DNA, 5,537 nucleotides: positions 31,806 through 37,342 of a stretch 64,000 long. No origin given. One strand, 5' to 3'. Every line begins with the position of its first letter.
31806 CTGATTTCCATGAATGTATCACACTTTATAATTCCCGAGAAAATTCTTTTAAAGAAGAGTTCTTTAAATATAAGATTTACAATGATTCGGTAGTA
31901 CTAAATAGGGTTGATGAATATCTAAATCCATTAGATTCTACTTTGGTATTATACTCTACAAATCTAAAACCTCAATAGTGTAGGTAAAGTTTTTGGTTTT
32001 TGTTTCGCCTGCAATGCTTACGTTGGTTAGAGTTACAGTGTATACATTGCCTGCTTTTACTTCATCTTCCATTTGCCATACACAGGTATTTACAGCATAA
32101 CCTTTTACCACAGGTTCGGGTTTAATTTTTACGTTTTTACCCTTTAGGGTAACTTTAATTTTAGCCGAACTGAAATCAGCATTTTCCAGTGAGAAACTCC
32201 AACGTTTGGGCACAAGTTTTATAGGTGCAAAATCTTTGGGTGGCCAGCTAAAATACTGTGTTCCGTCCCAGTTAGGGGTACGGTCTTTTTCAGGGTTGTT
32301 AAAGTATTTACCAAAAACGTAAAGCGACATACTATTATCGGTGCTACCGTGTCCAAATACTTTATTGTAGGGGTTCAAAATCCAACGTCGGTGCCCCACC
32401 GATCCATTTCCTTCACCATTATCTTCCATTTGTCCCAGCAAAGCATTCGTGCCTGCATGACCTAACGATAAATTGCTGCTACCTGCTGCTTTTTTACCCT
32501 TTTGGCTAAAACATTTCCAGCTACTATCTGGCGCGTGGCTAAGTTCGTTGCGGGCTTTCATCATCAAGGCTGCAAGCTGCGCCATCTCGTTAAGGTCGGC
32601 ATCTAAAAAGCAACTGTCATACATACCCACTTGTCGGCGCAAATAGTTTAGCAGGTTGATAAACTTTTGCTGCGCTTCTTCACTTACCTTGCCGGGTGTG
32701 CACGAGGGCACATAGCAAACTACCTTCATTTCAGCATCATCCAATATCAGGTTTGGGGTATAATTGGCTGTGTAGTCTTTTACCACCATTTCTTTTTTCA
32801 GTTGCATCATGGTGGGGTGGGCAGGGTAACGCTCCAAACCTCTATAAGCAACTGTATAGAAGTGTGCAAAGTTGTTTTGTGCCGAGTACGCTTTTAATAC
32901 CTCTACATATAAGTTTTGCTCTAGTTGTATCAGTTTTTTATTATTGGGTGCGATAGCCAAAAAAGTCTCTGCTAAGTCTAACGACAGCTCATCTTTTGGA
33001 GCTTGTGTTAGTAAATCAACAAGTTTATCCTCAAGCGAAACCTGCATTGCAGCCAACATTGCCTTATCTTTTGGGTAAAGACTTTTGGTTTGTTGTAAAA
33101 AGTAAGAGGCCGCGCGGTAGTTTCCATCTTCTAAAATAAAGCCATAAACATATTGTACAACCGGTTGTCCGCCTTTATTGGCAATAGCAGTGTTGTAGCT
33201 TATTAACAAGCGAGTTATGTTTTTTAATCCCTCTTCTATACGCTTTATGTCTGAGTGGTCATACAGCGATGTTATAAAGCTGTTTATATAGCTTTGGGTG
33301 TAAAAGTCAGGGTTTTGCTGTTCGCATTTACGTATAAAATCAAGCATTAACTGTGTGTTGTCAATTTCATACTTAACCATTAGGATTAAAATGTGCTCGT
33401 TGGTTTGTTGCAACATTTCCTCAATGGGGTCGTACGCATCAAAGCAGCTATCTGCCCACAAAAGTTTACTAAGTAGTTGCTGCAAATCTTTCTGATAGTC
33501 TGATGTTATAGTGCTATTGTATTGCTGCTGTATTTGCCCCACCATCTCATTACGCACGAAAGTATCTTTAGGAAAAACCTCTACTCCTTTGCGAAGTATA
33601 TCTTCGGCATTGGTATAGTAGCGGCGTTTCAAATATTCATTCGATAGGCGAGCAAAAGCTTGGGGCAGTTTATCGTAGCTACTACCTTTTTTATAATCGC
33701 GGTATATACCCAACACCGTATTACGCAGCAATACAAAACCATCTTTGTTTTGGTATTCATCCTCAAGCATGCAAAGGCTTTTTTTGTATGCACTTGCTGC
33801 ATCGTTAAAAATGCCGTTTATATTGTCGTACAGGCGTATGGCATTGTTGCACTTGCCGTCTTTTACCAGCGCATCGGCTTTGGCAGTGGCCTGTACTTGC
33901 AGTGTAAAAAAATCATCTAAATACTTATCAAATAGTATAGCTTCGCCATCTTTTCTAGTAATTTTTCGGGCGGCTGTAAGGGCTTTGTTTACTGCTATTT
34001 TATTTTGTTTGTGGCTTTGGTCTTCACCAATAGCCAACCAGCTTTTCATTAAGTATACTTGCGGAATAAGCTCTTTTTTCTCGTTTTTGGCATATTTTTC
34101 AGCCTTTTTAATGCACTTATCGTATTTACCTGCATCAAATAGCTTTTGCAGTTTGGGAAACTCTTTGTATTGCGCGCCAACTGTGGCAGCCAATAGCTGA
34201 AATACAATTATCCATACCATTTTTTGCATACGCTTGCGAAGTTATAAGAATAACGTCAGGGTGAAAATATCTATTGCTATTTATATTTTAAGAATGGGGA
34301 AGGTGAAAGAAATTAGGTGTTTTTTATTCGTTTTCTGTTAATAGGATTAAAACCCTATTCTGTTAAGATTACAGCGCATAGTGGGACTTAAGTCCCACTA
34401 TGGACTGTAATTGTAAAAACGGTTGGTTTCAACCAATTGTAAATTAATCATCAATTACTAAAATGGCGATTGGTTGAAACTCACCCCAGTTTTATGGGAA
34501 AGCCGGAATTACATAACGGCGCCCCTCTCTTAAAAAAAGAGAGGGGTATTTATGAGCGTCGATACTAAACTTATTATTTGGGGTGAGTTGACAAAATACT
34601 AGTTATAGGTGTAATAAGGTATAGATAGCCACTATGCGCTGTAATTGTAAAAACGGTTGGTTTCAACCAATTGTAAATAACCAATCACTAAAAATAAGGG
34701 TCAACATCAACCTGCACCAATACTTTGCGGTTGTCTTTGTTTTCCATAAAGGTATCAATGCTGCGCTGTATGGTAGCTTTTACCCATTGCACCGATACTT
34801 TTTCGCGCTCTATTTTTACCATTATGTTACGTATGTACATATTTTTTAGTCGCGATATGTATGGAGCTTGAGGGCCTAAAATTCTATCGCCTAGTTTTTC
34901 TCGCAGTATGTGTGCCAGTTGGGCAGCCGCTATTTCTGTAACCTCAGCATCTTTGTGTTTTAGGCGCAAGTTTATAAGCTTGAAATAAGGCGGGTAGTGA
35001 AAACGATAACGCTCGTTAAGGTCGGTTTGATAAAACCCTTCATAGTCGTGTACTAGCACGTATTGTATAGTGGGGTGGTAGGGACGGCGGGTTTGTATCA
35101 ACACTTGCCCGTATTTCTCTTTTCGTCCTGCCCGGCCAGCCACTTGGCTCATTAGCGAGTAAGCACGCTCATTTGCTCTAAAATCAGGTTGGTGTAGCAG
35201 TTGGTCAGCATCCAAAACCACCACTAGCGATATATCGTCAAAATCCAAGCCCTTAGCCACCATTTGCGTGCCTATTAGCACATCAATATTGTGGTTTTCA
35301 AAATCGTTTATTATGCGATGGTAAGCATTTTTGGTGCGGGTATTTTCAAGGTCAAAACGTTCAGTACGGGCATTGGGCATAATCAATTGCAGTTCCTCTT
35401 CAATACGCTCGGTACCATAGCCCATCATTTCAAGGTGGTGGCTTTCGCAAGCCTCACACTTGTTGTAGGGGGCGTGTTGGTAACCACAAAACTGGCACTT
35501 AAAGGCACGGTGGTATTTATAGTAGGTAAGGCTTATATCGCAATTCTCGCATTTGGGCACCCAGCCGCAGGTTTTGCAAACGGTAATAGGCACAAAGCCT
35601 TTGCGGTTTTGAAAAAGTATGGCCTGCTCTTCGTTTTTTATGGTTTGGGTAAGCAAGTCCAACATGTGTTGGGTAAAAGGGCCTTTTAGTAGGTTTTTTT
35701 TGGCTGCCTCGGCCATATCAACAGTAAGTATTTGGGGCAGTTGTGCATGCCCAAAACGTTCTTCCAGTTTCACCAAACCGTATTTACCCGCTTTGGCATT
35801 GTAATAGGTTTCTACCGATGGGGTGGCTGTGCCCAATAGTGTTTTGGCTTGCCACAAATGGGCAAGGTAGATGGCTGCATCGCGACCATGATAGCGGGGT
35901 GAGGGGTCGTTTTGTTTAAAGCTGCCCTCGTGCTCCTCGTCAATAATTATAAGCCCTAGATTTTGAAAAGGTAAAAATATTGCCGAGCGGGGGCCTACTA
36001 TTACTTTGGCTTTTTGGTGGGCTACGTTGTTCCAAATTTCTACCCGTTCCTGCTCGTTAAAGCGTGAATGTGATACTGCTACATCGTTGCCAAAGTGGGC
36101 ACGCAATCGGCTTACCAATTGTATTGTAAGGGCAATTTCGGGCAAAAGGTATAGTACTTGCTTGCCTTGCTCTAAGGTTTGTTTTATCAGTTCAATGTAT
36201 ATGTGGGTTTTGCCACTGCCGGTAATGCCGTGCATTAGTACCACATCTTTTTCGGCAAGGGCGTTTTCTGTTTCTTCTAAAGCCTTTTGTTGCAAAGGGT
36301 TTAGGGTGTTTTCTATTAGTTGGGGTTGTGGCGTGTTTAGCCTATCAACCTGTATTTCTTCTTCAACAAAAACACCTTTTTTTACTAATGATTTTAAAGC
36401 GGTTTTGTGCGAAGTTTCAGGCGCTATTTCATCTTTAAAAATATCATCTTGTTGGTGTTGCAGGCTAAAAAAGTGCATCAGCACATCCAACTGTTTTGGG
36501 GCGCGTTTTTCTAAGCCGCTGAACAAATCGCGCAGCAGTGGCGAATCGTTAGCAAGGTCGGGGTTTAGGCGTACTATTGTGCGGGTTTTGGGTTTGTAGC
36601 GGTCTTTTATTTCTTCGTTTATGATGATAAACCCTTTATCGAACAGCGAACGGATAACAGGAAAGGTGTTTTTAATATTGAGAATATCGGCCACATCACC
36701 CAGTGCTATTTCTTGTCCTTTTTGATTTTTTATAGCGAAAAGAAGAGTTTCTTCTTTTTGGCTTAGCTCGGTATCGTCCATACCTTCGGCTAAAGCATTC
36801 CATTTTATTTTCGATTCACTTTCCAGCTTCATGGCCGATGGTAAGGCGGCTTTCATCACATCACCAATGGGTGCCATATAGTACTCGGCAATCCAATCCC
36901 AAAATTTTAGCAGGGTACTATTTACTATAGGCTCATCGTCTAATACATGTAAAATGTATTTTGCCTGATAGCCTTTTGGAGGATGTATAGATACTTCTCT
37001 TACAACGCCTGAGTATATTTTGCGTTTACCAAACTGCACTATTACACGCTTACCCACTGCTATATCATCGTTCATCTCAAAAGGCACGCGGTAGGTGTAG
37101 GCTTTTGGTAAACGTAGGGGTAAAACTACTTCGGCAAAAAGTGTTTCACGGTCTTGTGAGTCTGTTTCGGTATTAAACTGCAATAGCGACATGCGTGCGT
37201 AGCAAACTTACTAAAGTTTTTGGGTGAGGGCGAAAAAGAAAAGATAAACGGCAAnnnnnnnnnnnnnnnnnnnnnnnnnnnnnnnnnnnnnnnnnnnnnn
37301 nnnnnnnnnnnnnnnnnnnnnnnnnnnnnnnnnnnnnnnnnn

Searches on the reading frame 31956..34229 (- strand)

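Call 13: search_protein_families(library=pfam, proteins=[window:31956-34229:-])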
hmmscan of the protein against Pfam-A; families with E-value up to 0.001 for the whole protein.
window:31956-34229:- (757 aa): 2 families
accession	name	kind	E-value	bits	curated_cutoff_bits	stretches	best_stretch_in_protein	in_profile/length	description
PF13428.12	TPR_14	-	3.4e-06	27.6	23.5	0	190-228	2-40/44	Tetratricopeptide repeat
PF00188.32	CAP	-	6.4e-06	27.4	21.1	1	525-634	2-107/117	Cysteine-rich secretory protein family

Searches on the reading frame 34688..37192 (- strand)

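Call 13: search_protein_families(library=pfam, proteins=[window:34688-37192:-])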
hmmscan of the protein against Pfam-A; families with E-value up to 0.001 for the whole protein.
window:34688-37192:- (834 aa): 9 families
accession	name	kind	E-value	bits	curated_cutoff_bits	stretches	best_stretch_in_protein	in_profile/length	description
PF17764.6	PriA_3primeBD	-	2.4e-28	98.2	22.7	1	21-118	1-96/96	3'DNA-binding domain (3'BD)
PF00270.35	DEAD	-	2.2e-19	70.3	26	1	298-462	1-163/167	DEAD/DEAH box helicase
PF04851.21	ResIII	-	1.1e-16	61.6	22.5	1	296-459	3-163/164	Type III restriction enzyme, res subunit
PF18074.6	PriA_C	-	2.5e-12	47.9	26.9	1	735-832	1-95/95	Primosomal protein N C-terminal domain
PF00271.37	Helicase_C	-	3.3e-12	47.1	23.5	1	617-691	47-109/110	Helicase conserved C-terminal domain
PF18319.7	Zn_ribbon_PriA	-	3.7e-06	27.2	26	1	548-572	1-25/27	PriA DNA helicase Cys-rich region (CRR) domain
PF22590.2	Cas3-like_C_2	-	7.4e-06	26.6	27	0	342-395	1-56/106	CRISPR-associated nuclease/helicase Cas3, C-terminal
PF20720.3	nSTAND3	-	8e-06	26.1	27.2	1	301-393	3-94/155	Novel STAND NTPase 3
PF25201.1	nSTAND6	-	0.00038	21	27.7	0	302-348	5-51/148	Novel STAND NTPase 6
